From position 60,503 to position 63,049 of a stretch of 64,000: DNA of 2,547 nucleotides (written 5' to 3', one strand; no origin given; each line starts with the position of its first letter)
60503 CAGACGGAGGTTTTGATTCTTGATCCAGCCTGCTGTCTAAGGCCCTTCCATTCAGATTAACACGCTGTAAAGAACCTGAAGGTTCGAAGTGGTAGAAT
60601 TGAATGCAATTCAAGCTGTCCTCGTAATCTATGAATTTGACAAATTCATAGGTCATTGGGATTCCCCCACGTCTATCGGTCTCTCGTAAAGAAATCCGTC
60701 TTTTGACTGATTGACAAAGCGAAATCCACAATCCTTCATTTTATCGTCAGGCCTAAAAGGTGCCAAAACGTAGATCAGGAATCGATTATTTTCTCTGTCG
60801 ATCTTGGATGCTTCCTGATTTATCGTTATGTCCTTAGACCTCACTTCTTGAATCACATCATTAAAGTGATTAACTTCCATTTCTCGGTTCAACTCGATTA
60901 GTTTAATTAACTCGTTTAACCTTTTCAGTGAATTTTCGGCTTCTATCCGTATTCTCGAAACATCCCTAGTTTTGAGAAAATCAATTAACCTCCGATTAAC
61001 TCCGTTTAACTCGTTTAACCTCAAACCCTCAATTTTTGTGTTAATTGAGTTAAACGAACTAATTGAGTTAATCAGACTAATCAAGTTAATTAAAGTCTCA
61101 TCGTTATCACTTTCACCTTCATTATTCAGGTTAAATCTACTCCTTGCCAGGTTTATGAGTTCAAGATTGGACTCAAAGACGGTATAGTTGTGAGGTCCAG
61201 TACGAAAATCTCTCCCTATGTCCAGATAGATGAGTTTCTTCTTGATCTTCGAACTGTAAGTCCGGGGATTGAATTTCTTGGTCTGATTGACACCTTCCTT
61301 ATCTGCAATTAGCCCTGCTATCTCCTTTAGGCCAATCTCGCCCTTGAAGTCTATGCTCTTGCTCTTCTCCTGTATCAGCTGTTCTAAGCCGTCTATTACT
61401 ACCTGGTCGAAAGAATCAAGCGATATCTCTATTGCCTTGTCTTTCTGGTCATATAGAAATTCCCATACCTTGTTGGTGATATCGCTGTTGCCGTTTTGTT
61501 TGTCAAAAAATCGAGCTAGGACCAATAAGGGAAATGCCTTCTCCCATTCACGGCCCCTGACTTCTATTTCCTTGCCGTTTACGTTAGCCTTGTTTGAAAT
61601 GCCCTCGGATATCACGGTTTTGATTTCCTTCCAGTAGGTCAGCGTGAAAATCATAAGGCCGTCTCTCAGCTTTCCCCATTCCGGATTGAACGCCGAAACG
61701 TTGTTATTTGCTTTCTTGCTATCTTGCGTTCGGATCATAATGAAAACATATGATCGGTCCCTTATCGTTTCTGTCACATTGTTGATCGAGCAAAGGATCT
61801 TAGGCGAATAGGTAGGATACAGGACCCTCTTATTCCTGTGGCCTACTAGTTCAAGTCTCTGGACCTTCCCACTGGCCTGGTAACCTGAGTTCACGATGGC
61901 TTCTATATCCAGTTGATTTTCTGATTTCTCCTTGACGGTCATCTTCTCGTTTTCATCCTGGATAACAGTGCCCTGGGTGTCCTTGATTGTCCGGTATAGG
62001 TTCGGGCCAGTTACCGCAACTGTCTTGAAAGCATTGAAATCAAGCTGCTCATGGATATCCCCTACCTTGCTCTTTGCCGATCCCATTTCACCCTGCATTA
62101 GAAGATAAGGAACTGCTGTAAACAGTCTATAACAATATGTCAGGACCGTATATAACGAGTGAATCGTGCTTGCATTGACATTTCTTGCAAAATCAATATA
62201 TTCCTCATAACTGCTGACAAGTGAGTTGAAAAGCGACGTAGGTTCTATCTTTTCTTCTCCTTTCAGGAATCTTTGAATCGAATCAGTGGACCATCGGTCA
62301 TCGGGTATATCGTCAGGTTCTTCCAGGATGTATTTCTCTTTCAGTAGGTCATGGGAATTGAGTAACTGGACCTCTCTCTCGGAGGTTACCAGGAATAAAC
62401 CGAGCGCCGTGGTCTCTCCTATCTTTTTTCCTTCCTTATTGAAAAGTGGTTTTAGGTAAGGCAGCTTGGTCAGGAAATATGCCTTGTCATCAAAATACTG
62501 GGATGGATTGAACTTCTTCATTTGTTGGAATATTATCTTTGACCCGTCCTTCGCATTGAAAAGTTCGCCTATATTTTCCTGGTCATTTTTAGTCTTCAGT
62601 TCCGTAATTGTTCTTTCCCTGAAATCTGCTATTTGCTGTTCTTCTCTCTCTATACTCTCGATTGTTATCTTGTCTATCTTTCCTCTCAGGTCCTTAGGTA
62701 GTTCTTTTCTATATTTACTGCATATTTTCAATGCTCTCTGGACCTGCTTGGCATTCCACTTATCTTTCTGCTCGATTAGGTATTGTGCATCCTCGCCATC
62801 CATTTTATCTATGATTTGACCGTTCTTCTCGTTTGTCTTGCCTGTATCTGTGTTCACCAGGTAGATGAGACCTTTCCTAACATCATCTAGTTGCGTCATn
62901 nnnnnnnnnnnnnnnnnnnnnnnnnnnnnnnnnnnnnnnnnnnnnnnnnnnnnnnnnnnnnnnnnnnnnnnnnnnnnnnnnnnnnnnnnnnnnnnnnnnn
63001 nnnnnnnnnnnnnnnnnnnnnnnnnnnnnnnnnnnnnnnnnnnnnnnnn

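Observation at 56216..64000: Integrated plasmid/virus-like element of unrecognised type, made almost entirely of orphan genes around a PrimPol/SF3-like replication module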

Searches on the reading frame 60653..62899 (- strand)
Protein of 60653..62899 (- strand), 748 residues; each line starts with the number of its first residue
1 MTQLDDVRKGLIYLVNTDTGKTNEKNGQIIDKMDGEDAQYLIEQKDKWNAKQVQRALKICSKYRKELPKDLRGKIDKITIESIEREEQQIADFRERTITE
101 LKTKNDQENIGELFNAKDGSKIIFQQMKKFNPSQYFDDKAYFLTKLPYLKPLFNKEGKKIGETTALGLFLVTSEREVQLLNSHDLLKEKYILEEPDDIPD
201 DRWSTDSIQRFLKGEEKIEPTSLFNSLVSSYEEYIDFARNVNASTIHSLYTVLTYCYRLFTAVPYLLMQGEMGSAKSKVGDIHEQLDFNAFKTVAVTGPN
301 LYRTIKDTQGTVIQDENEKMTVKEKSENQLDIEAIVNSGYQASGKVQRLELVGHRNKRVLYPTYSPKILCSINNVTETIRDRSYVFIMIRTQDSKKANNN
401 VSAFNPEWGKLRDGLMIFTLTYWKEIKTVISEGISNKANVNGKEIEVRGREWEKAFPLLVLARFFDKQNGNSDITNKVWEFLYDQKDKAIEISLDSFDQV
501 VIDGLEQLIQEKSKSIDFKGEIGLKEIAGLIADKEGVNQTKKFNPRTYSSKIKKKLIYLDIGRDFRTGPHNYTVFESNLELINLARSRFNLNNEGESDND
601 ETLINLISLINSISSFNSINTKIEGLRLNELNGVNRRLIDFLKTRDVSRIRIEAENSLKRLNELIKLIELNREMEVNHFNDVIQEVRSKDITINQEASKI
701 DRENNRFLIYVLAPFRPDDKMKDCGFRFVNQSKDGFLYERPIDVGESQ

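Call 7: search_protein_families(library=pfam, max_evalue=0.1, proteins=[window:60653-62899:-])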
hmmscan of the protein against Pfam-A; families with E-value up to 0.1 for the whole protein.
window:60653-62899:- (748 aa): 2 families
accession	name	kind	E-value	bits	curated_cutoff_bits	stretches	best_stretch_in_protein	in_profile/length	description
PF16557.11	CUTL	-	0.0045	17.8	25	0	303-343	12-52/72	CUT1-like DNA-binding domain of SATB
PF17150.9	CHASE6_C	-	0.096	13.7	27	0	51-106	20-76/80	C-terminal domain of two-partite extracellular sensor domain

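Call 14: search_dna_similar(query=window:60653-62899:-, collection=plasmids, mode=protein, max_evalue=0.001)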
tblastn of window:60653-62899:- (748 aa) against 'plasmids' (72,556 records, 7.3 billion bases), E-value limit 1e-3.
Records with a match: 2; places in all: 2; records where one place covers at least 80% of the query: 0.
Best place of each record, by identity: <60% 2.
By first word of the organism name: Sulfolobus 1; Pseudomonas 1.
By predicted mobility (MOB-suite, as given by PLSDB): non-mobilizable 2.
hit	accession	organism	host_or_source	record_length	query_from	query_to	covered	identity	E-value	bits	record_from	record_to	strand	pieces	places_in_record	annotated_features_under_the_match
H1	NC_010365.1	Sulfolobus islandicus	hot spring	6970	184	469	38%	21.6%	9e-4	50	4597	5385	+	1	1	hypothetical protein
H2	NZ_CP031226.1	Pseudomonas amygdali pv. lachrymans str. M301315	-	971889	203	478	37%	20.6%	4e-4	52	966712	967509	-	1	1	hypothetical protein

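Call 15: search_dna_similar(query=window:60653-62899:-, collection=phages, mode=protein, max_evalue=0.001)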
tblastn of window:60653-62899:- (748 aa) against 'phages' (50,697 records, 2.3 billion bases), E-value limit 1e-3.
No match.

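Call 16: find_related_loci(query=window:60653-62899:-, collection=viral_contigs, flank=10000)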
Query window:60653-62899:- (748 aa) in viral_contigs; peptide patterns used: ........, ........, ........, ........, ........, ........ (x = any residue, [..] = any of these).
3 stretches matched a pattern, but none encodes a relative of the query by tblastn (E <= 1e-3).

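Call 17: get_annotated_region(hit=H1, flank=5000)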
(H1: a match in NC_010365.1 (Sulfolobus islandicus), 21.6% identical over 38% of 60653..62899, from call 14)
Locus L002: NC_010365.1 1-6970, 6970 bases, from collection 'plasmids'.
description: Sulfolobus islandicus plasmid pXZ1, complete sequence
organism: Sulfolobus islandicus (NCBI taxid 43080)
taxonomy: Archaea; Thermoproteota; Thermoprotei; Sulfolobales; Sulfolobaceae; Sulfolobus; Sulfolobus islandicus
host: -; source: hot spring; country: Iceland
typing (MOB-suite, as given by PLSDB): non-mobilizable
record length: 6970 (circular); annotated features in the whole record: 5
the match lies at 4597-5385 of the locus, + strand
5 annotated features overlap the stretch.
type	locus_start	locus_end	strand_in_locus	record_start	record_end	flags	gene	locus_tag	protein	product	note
CDS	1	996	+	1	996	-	-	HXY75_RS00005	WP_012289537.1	integrase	-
CDS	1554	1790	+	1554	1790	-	-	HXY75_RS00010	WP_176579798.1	DNA-binding protein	-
CDS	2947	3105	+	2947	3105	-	-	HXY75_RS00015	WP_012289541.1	hypothetical protein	-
CDS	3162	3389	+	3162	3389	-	-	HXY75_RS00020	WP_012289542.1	hypothetical protein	-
CDS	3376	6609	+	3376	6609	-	-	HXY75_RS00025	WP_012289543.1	hypothetical protein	-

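Call 18: find_homologous_proteins(query=window:60653-62899:-, max_evalue=0.001)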
Query window:60653-62899:- (748 aa): 16 proteins with E <= 0.001 among 8000 candidates.
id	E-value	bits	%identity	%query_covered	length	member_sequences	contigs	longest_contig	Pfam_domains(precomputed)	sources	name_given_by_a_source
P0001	0.0e+0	1655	100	100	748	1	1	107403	-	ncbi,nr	ncbi:MAG: hypothetical protein LVQ63_02525 [Thermoplasmatales archaeon]|nr:hypothetical protein [The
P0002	0.0e+0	1388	83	99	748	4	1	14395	-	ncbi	-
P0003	0.0e+0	1328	80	99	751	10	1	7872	-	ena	-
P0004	0.0e+0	1281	90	85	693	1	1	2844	-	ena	-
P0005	3.6e-235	801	57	88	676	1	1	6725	-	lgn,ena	-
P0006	1.6e-219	749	55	87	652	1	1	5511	-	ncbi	ncbi:MAG: hypothetical protein QW292_13700 [Candidatus Parvarchaeota archaeon]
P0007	1.7e-216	739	54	86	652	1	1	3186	-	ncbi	ncbi:MAG: hypothetical protein QXU18_14325 [Thermoplasmatales archaeon]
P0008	1.7e-213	729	54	84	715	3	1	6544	-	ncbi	ncbi:MAG: hypothetical protein QW292_11645 [Candidatus Parvarchaeota archaeon]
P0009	6.1e-213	727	54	86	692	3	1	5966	-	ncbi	ncbi:MAG: hypothetical protein QXV17_13305 [Candidatus Micrarchaeaceae archaeon]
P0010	2.2e-193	662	57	70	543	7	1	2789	-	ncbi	ncbi:MAG: hypothetical protein QW393_04730, partial [Candidatus Micrarchaeaceae archaeon]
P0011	4.3e-172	592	61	58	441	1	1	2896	-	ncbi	ncbi:MAG: hypothetical protein QXU98_13815, partial [Candidatus Parvarchaeota archaeon]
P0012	3.2e-170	586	66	55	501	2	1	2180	-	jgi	jgi:hypothetical protein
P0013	2.1e-122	428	38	79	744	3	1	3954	-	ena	-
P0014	2.9e-75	272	37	57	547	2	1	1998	-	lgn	-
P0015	4.2e-20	90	32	40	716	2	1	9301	PF12307.14,PF12965.14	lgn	-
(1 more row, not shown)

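Call 19: find_encoding_contigs(protein=P0001, flank=10000, max_places=4)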
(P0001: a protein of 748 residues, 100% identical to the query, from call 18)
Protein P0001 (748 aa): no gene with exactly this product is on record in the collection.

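Call 20: find_encoding_contigs(protein=P0002, flank=10000, max_places=4)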
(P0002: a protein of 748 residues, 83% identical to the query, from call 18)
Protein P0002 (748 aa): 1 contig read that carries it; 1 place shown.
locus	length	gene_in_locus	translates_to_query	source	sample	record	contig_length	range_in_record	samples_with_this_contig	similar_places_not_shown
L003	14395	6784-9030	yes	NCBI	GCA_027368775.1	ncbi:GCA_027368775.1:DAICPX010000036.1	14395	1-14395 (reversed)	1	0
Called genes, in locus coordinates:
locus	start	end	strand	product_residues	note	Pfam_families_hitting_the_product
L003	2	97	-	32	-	?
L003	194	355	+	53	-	-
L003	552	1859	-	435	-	-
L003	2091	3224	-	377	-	-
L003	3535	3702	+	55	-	-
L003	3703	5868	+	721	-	PF06832:BiPBP_C (faint), PF13927:Ig_3 (weak)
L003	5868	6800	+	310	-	PF09250:Prim-Pol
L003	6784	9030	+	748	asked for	-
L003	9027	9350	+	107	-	-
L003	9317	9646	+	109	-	-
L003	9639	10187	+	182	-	-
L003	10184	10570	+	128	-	-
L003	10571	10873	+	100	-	-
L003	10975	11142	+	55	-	-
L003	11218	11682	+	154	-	-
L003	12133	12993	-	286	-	-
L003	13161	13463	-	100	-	-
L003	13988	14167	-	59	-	-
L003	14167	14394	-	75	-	?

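Call 21: find_encoding_contigs(protein=P0003, flank=10000, max_places=4)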
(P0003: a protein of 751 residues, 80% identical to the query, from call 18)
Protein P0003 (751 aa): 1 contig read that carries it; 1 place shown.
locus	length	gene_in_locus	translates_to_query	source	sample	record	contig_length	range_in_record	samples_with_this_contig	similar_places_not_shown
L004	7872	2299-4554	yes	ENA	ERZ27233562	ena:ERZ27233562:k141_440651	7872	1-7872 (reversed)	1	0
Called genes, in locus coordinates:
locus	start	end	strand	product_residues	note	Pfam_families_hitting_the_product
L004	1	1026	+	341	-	?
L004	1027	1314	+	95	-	-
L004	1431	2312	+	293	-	PF09250:Prim-Pol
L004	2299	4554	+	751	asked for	-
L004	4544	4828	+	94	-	-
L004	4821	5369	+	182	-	-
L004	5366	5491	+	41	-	-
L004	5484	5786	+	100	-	-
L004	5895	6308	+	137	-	-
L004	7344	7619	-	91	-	-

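Call 22: find_encoding_contigs(protein=P0005, flank=10000, max_places=4)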
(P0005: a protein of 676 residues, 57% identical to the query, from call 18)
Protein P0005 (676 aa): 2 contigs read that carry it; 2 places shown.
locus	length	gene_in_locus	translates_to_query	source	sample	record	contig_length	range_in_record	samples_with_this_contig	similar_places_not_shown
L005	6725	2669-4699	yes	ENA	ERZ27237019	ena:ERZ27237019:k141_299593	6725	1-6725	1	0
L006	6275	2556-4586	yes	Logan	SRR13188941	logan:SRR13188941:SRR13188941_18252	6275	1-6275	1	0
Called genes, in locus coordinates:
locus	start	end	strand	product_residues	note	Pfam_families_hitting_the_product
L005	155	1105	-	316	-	PF01498:HTH_Tnp_Tc3_2 (weak)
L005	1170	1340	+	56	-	PF04014:MazE_antitoxin (weak)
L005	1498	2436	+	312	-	PF09250:Prim-Pol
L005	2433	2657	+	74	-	-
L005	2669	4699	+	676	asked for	-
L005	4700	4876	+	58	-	-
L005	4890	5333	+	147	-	-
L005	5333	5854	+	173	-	-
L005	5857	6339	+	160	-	-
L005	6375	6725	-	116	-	?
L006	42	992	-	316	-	PF01498:HTH_Tnp_Tc3_2 (weak)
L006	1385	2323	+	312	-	PF09250:Prim-Pol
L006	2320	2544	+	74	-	-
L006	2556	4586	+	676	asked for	-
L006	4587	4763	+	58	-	-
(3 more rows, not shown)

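Call 23: find_encoding_contigs(protein=P0008, flank=10000, max_places=4)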
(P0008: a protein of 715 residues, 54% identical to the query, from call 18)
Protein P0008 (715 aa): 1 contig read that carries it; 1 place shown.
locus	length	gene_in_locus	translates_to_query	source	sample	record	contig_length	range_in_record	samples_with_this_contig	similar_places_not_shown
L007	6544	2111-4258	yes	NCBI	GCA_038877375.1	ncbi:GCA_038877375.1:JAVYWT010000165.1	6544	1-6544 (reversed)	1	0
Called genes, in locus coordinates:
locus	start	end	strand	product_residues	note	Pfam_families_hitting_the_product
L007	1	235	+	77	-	?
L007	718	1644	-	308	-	-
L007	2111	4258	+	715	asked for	-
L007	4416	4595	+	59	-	-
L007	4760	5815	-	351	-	PF05534:HicB (weak)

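Call 27: find_related_loci(query=A1, collection=genome_contigs, flank=10000)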
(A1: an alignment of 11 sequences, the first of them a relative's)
Query A1 (748 aa) in genome_contigs; peptide patterns used: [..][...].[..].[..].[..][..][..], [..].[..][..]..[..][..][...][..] (x = any residue, [..] = any of these).
75 stretches matched a pattern; 10 encode a relative of the query (tblastn E <= 1e-3); 10 distinct loci.
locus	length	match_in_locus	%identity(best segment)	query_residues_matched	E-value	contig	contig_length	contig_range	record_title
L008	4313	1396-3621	80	1-742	0e+0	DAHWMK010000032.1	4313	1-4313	MAG TPA_asm: Thermoplasmatales archaeon isolate clean1374 k141_95983, whole genome shotgun sequence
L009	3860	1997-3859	81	1-621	0e+0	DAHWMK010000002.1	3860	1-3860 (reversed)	MAG TPA_asm: Thermoplasmatales archaeon isolate clean1374 k141_911236, whole genome shotgun sequence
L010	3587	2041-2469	25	249-396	2e-9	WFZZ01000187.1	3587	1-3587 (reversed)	MAG: Deltaproteobacteria bacterium isolate S143_37 k151_421903, whole genome shotgun sequence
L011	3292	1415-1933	25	211-390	3e-9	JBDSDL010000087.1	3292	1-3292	MAG: Nitrospiraceae bacterium isolate cluster1_bin.180 k127_13584686, whole genome shotgun sequence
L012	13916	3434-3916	22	223-390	2e-7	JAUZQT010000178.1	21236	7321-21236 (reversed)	MAG: Mariprofundaceae bacterium isolate 11ROV6_HD102-AMOR20_M1299 AMOR20_M1299_contig178, whole genome shotgun sequence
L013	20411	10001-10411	25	249-390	5e-7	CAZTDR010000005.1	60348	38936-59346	MAG TPA_asm: uncultured Coxiellaceae bacterium isolate SRP193066_co1_1 genome assembly, contig: NODE_562_length_60348_co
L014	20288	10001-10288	32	291-392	1e-6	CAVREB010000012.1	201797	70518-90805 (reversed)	MAG: uncultured Nitrospiraceae bacterium isolate MFD10007.bin.1.59 genome assembly, contig: contig_68431, whole genome s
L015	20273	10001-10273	29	296-390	3e-5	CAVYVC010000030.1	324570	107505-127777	MAG: uncultured Alphaproteobacteria bacterium isolate MFD03975.bin.2.110 genome assembly, contig: contig_5891, whole gen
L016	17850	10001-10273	24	296-390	3e-5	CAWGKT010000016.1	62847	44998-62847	MAG: uncultured beta proteobacterium isolate MFD02242.bin.1.262 genome assembly, contig: contig_62670, whole genome shot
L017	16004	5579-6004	23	248-393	2e-4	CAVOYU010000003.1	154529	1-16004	MAG: uncultured proteobacterium isolate MFD09779.bin.2.34 genome assembly, contig: contig_38327, whole genome shotgun se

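Call 45: search_protein_families(library=phrogs, max_evalue=0.01, proteins=[window:60653-62899:-])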
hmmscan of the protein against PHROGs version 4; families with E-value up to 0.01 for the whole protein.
window:60653-62899:- (748 aa): 0 families

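Call 46: search_solved_structures(query=A1, max_evalue=1, show_alignments=1)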
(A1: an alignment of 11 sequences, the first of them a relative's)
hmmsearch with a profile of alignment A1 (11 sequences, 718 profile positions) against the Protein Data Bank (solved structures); distinct sequences matched with E-value up to 1: 1.
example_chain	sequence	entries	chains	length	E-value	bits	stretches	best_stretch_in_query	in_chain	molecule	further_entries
2lf0_A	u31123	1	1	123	0.092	14.3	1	54-152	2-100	Uncharacterized protein yibL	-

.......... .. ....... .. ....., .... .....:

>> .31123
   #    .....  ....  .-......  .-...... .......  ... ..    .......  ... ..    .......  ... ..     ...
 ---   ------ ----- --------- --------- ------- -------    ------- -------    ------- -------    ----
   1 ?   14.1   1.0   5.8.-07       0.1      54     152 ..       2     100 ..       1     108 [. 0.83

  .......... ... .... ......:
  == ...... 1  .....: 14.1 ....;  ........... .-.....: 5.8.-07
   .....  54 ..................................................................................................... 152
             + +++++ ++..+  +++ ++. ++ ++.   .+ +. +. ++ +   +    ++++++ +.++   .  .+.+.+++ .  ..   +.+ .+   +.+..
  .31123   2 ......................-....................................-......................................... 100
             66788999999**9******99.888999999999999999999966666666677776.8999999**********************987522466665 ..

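Call 53: predict_structure(alignment_id=A1)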
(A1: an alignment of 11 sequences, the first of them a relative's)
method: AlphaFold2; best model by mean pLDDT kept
length: 748 residues; sequences in the alignment: 11
mean_pLDDT: 63.4   pTM: 0.46
mean pLDDT of the five models: 63.4, 60.2, 59.1, 58.8, 56.5
residues with pLDDT >= 90: 28; 70-90: 298; 50-70: 202; < 50: 220
segments of 3 or more residues with pLDDT < 50: 21-32, 101-111, 128-133, 194-199, 264-282, 287-391, 490-494, 594-632, 645-648, 745-748
pLDDT, mean of each block of 10 residues (from residue 1): 66 69 40 63 73 77 69 52 59 60 41 67 59 55 74 78 76 80 57 47 71 84 88 67 81 69 44 40 46 32 34 32 39 45 44 40 42 43 42 55 63 83 86 86 78 80 91 90 70 56 84 68 81 69 68 76 74 78 68 44 35 35 43 52 50 57 58 72 85 85 82 80 88 87 52
secondary structure, 60 per line:
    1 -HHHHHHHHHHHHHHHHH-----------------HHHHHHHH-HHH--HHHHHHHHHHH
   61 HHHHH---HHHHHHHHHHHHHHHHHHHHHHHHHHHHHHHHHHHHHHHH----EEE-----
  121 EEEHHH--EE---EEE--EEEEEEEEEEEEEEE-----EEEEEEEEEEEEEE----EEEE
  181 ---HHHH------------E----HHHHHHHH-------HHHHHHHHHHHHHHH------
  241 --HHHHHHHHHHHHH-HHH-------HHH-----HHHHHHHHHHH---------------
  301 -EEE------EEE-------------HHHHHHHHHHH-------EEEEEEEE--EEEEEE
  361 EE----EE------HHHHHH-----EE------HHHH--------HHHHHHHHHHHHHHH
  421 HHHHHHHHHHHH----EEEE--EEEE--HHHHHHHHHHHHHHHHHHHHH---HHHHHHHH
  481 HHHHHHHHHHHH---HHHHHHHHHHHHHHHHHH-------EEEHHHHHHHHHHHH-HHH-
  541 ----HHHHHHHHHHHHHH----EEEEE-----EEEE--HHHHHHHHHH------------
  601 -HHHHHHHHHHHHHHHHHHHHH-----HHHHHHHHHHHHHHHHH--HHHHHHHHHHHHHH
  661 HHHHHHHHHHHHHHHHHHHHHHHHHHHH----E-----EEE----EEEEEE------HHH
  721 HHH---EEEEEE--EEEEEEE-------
elements in order (helices of 4 or more, strands of 3 or more residues): H2-18 H36-43 H50-65 H69-108 E113-115 E121-123 E134-136 E139-153 E159-172 E177-180 H184-187 H205-212 H220-234 H243-255 H275-285 E302-304 E311-313 H327-337 E345-352 E355-362 H375-380 H394-397 H406-432 E437-440 E443-446 H449-469 H473-492 H496-513 E521-523 H524-535 H545-558 E563-567 E573-576 H579-588 H602-622 H628-644 H647-688 E699-701 E706-711 H718-723 E727-732 E735-741

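Call 54: search_protein_families(library=pfam, alignment_id=A1, max_evalue=1)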
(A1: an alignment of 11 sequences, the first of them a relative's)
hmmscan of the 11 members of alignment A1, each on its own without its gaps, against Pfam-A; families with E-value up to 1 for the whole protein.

A. member 1, P0001 (748 aa): 2 families
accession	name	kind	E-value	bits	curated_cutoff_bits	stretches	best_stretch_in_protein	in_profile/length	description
PF16557.11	CUTL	-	0.0045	17.8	25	1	303-343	12-52/72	CUT1-like DNA-binding domain of SATB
PF17150.9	CHASE6_C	-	0.096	13.7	27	0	51-106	20-76/80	C-terminal domain of two-partite extracellular sensor domain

B. families by the number of members that match (of 11 scanned): 14 families
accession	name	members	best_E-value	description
PF16557.11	CUTL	3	0.0045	CUT1-like DNA-binding domain of SATB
PF17872.7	AAA_lid_10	2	0.079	AAA lid domain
PF12307.13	DUF3631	1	1.3e-09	Protein of unknown function (DUF3631)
PF12965.13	DUF3854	1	3.9e-09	Domain of unknown function (DUF3854)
PF09824.15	ArsR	1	0.031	ArsR transcriptional regulator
PF14890.11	Intein_splicing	1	0.085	Intein splicing domain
PF08479.16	POTRA_2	1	0.091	POTRA domain, ShlB-type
PF17150.9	CHASE6_C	1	0.096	C-terminal domain of two-partite extracellular sensor domain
PF07193.17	DUF1408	1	0.13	Protein of unknown function (DUF1408)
PF13437.12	HlyD_3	1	0.14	HlyD family secretion protein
PF22734.1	NNH2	1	0.15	NACHT N-terminal Helical domain 2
PF24912.1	SH3_TNRC18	1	0.19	TNRC18-like,(4.1.1) SH3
PF10136.14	SpecificRecomb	1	0.19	Site-specific recombinase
PF07244.20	POTRA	1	0.3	Surface antigen variable number repeat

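Call 61: search_protein_families(library=pfam, max_evalue=0.01, proteins=[L003:552-1859:-, L003:2091-3224:-, L003:3703-5868:+, L003:12133-12993:-])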
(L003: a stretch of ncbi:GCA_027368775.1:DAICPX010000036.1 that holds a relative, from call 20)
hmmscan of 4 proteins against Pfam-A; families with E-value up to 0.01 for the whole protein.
L003:552-1859:- (435 aa): 0 families

L003:2091-3224:- (377 aa): 0 families

L003:3703-5868:+ (721 aa): 7 families
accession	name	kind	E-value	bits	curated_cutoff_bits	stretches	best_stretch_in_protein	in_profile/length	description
PF13927.12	Ig_3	-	1.1e-10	42.3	30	2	217-290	2-74/78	Immunoglobulin domain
PF06832.18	BiPBP_C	-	2.8e-07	30.8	26.8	1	229-291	30-87/90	Penicillin-Binding Protein C-terminus Family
PF13573.12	SprB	-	8.6e-05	22.5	28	1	325-337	20-32/37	SprB repeat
PF13895.12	Ig_2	-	0.0001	22.9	27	0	221-289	4-60/79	Immunoglobulin domain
PF00801.26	PKD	-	0.0011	19.3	23.5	0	219-288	2-71/80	PKD domain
PF07679.22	I-set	-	0.0017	18.8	23.7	0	219-291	3-74/90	Immunoglobulin I-set domain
PF16820.11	PKD_3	-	0.0024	18.1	26.3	0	225-270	12-56/68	PKD-like domain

L003:12133-12993:- (286 aa): 0 families
